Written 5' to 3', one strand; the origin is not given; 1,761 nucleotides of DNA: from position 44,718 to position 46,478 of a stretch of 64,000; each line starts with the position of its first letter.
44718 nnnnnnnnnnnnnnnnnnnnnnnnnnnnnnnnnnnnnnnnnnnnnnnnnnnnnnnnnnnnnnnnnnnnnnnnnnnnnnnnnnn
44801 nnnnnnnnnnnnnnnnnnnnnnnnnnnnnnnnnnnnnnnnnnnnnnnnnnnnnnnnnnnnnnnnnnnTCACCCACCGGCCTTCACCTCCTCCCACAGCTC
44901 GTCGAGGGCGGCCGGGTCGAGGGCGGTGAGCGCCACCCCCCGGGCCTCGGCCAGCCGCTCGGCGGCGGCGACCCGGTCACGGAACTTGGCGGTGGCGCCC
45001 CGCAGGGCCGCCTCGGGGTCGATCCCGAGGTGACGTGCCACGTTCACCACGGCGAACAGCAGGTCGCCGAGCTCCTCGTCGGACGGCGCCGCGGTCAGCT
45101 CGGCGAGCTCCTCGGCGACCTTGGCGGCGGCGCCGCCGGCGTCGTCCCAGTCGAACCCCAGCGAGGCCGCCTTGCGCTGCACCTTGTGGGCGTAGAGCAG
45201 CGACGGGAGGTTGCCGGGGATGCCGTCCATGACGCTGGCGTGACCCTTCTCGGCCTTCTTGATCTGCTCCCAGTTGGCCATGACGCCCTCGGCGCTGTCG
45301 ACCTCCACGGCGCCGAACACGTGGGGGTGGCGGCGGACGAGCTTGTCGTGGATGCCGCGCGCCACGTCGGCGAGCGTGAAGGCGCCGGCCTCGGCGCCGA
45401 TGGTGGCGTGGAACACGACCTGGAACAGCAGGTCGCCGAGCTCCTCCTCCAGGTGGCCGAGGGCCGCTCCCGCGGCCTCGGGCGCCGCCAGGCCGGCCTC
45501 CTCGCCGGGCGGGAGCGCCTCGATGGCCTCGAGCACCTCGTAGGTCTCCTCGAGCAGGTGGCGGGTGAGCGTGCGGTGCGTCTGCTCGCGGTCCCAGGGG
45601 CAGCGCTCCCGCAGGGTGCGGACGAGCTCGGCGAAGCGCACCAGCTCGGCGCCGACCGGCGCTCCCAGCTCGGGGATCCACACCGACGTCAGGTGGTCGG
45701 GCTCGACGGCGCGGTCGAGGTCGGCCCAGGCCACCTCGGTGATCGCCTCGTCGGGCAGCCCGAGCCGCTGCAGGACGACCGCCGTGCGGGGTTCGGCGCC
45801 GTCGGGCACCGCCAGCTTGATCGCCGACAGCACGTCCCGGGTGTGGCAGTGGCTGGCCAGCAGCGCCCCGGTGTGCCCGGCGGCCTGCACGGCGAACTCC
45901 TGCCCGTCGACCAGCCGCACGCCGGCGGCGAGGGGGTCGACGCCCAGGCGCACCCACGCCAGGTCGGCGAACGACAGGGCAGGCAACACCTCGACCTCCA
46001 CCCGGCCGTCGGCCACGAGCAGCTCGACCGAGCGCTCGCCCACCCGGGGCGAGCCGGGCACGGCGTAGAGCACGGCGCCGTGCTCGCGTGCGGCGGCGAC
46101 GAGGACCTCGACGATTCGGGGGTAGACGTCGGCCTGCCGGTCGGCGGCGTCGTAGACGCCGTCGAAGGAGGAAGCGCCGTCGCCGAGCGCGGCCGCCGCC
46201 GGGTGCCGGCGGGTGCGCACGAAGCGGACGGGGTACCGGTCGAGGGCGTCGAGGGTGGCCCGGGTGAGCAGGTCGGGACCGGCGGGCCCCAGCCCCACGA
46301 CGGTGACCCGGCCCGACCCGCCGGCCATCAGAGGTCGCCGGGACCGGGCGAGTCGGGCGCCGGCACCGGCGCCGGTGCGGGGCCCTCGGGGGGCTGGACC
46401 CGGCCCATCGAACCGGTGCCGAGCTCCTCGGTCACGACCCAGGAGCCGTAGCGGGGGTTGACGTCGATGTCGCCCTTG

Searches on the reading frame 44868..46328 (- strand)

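Call 62: search_protein_families(library=pfam, proteins=[window:44868-46328:-], max_evalue=0.001)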
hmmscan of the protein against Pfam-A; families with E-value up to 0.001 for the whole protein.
window:44868-46328:- (486 aa): 3 families
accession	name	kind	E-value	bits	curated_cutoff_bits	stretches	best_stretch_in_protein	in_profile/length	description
PF03819.22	MazG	-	1.3e-32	112.3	22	2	249-338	1-74/74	MazG nucleotide pyrophosphohydrolase domain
PF00590.25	TP_methylase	-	6.6e-15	56.1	27.8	1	7-201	1-208/212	Tetrapyrrole (Corrin/Porphyrin) Methylases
PF01503.22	PRA-PH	-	0.00064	20.5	21.3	0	400-442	30-79/86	Phosphoribosyl-ATP pyrophosphohydrolase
